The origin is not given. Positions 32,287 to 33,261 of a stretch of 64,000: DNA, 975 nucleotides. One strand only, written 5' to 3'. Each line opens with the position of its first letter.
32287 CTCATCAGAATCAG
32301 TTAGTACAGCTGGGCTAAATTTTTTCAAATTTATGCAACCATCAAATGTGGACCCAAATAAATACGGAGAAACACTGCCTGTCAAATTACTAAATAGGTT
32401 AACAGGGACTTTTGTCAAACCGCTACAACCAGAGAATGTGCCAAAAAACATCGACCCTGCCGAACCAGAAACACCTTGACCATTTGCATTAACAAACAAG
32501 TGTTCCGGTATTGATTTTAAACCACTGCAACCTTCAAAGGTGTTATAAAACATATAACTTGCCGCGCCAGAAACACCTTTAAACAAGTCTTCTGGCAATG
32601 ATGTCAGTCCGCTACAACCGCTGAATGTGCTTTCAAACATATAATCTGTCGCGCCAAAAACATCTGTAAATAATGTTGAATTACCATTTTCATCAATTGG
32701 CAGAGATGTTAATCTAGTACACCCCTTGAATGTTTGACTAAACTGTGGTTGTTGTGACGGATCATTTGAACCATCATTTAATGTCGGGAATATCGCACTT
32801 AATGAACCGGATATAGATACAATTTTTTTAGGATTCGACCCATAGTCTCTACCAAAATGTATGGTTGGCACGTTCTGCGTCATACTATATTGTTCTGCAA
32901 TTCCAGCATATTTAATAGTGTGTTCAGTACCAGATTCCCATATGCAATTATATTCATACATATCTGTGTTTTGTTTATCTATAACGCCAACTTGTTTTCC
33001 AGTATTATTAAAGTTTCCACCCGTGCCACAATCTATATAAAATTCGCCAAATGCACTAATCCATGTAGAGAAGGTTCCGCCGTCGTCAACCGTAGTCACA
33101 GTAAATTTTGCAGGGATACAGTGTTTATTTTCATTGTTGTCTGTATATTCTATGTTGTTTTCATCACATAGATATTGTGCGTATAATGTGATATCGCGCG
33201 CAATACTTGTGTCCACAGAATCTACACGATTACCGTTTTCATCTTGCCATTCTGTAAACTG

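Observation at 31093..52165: About 21 kb of one strand encodes a single mosaic giant secreted protein of roughly 7,000 codons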

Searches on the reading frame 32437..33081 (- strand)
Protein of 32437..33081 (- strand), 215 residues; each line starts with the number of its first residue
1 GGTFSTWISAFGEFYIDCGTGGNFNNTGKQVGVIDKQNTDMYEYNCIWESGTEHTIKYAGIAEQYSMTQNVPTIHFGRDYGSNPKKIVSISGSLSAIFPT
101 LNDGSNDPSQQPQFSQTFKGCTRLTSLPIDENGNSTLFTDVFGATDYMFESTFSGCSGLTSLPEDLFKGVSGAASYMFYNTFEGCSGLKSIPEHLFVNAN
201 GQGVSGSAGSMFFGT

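Call 56: find_related_loci(query=A4, collection=genome_contigs, flank=3000)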
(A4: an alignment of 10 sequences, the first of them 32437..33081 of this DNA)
Query A4 (215 aa) in genome_contigs; peptide patterns used: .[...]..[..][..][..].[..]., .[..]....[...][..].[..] (x = any residue, [..] = any of these).
424 stretches matched a pattern; 284 encode a relative of the query (tblastn E <= 1e-3); the best 80 are kept; 78 distinct loci.
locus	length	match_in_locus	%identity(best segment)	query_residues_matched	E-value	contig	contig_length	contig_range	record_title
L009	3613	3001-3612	50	8-212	3e-42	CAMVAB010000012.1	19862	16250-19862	MAG TPA_asm: uncultured proteobacterium isolate SRR8387716_bin.61_metaWRAP_v1.3_MAG genome assembly, contig: ERZ14209542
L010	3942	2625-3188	45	1-212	2e-41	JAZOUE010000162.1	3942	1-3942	MAG: Candidatus Enterousia sp. isolate T1900045534_YK20190228.MAGScoT_cleanbin_000043 SGB_7755_k141_507782, whole genome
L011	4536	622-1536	45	3-215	5e-40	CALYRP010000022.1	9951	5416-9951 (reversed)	MAG: uncultured proteobacterium isolate SRR7188232_bin.62_metaWRAP_v1.3_MAG genome assembly, contig: ERZ9280833.4075, wh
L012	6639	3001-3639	40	1-215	2e-39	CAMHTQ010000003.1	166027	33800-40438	MAG: uncultured Alphaproteobacteria bacterium isolate SRR11784296_bin.8_metaWRAP_v1.3_MAG genome assembly, contig: ERZ12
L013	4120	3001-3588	42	3-197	6e-39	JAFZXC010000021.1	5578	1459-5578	MAG: Alphaproteobacteria bacterium isolate RGIG8177 Water_buffalos_Rumen-3__c1015406, whole genome shotgun sequence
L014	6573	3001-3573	39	8-215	2e-38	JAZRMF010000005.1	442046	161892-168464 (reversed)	MAG: Candidatus Enterousia sp. isolate T1900045428_YK20190119.MAGScoT_cleanbin_000014 SGB_7076_k141_155572, whole genome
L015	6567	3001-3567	40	8-197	6e-38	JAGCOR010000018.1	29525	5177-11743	MAG: Alphaproteobacteria bacterium isolate RGIG9983 Yak_Reticulum-3__c679500, whole genome shotgun sequence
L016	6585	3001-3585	39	8-214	2e-37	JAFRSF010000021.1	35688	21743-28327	MAG: Alphaproteobacteria bacterium isolate RGIG2753 Goat_Omasum-5__c462560, whole genome shotgun sequence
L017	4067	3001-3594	42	1-201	4e-37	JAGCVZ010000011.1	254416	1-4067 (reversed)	MAG: Alphaproteobacteria bacterium isolate RGIG10173 Yak_Rumen-4__c1771960, whole genome shotgun sequence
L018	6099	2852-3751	42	3-215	4e-37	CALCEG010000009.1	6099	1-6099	MAG TPA_asm: uncultured Alphaproteobacteria bacterium isolate SRR6425765_bin.98_CONCOCT_v1.1_MAG genome assembly, contig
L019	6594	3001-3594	40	8-215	2e-37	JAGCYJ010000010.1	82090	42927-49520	MAG: Alphaproteobacteria bacterium isolate RGIG10235 Yak_Rumen-5__c1839423, whole genome shotgun sequence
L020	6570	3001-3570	42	8-198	3e-37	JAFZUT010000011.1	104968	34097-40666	MAG: Alphaproteobacteria bacterium isolate RGIG8116 Water_buffalos_Rumen-3__c1055686, whole genome shotgun sequence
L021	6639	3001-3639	39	1-215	1e-36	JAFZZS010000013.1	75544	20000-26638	MAG: Alphaproteobacteria bacterium isolate RGIG8245 Water_buffalos_Rumen-5__c2394133, whole genome shotgun sequence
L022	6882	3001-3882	40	1-215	9e-37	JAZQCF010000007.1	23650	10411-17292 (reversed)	MAG: Candidatus Enterousia sp. isolate T1900044638_TS20190104.MAGScoT_cleanbin_000062 SGB_1213_k141_1061722, whole genom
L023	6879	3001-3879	42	8-215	1e-35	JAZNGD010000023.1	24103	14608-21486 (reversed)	MAG: Candidatus Enterousia sp. isolate T1900044708_TS20190174.MAGScoT_cleanbin_000035 SGB_1823_k141_425518, whole genome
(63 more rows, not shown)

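Call 66: search_solved_structures(query=A4, max_evalue=1, show_alignments=2)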
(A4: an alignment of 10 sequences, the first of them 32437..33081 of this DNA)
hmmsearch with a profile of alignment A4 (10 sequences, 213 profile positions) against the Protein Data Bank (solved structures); distinct sequences matched with E-value up to 1: 10.
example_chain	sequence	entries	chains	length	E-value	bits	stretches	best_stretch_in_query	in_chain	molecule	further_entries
4mn8_A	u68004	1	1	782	1.2e-05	28.4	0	107-177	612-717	LRR receptor-like serine/threonine-protein kinase FLS2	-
4mna_A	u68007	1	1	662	4.3e-05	26.6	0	108-178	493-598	LRR receptor-like serine/threonine-protein kinase FLS2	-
6s6q_A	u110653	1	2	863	0.0058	19.7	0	135-167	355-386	LRR receptor-like serine/threonine-protein kinase GSO1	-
9w1s_A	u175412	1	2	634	0.0058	19.7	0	103-154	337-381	AT5G25930 protein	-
9wum_A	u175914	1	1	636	0.012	18.7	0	203-203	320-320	AT5G25930 protein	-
1tyj_A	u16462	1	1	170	0.11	15.4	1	92-189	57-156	cellulosomal scaffoldin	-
4xed_A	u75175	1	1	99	0.12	15.3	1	15-56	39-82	Peptidase M14, carboxypeptidase A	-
2y3n_A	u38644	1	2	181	0.13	15.2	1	92-189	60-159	CELLULOSOMAL SCAFFOLDIN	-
9s9c_A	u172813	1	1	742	0.58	13.1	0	106-172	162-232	Serine/threonine-protein kinase BRI1-like 2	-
9u0g_A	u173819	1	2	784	0.81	12.7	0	106-172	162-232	Serine/threonine-protein kinase BRI1-like 2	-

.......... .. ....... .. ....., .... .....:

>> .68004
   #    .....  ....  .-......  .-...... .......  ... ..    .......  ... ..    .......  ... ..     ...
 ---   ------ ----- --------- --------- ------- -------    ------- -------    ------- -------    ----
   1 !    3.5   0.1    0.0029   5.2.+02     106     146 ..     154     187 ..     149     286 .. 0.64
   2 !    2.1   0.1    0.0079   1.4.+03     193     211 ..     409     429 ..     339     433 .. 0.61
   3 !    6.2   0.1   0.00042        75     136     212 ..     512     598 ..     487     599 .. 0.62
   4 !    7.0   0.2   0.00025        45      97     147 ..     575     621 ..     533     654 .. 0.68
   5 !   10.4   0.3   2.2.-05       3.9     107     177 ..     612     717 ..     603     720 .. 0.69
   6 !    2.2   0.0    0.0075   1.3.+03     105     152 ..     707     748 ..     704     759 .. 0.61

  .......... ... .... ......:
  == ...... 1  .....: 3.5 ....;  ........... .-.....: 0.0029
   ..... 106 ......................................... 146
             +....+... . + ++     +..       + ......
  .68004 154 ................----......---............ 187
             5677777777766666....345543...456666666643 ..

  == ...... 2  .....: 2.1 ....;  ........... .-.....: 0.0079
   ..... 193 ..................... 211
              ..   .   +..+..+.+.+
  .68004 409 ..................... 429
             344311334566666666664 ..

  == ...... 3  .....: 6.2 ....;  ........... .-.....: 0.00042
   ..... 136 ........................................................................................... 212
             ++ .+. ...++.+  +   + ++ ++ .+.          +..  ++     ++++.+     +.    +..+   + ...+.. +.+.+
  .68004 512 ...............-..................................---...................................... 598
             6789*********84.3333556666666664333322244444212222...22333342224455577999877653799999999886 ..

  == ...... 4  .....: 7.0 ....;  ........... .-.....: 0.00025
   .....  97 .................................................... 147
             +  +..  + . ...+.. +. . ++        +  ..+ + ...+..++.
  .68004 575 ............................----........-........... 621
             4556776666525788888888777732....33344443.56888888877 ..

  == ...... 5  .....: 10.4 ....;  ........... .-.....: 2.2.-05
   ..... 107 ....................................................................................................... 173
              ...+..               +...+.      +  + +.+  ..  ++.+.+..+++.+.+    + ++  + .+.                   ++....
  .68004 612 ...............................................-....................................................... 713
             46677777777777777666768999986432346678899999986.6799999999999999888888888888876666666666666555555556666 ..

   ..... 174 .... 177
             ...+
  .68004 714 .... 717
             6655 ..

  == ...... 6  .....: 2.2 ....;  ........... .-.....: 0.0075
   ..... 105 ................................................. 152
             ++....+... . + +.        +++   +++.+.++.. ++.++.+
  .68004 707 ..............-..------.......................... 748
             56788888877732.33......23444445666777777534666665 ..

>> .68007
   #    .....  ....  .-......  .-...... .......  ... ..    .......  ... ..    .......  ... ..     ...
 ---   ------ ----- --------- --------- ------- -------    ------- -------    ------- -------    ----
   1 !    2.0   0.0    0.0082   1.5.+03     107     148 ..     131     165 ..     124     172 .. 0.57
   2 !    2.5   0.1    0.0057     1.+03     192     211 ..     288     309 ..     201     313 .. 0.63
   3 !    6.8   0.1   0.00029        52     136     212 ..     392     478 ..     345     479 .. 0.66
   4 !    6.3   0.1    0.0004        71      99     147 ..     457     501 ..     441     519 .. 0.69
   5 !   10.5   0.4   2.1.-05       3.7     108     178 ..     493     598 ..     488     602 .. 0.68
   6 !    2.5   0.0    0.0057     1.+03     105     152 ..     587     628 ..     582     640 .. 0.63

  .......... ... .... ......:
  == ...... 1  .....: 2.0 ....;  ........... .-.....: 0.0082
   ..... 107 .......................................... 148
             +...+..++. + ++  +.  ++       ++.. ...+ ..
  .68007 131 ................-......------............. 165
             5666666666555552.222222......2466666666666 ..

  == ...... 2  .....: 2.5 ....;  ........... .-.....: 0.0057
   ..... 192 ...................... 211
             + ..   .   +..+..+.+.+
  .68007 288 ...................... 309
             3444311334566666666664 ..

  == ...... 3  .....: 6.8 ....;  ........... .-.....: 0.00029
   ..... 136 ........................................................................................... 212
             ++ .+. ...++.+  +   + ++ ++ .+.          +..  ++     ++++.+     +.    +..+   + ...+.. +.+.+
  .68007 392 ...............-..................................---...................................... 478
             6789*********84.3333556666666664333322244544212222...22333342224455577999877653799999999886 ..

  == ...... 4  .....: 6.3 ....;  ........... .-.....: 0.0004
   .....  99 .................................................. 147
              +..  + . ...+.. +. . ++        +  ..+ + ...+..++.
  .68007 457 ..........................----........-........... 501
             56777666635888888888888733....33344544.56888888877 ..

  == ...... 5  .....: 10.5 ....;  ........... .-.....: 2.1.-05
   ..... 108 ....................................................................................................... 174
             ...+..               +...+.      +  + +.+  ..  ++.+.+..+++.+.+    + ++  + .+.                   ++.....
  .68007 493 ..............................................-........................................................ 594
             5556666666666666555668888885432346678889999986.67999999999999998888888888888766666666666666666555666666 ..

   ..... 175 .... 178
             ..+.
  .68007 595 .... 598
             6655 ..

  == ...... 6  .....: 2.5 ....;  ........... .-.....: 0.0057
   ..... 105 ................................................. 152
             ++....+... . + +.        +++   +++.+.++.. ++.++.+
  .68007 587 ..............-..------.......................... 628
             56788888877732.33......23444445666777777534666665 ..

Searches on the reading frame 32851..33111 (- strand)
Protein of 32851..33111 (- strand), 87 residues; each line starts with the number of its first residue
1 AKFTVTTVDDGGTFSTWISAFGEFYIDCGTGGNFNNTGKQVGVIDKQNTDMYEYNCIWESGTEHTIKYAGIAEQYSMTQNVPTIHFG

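Call 89: search_protein_families(library=pfam, proteins=[window:32851-33111:-], max_evalue=10)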
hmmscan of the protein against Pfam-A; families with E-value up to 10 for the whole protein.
seq(87 aa): 1 family
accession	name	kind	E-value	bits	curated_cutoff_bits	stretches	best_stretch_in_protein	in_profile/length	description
PF20305.4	pYEATS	-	0.12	12.7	26.9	1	6-28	34-56/73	prokaryotic YEATS domain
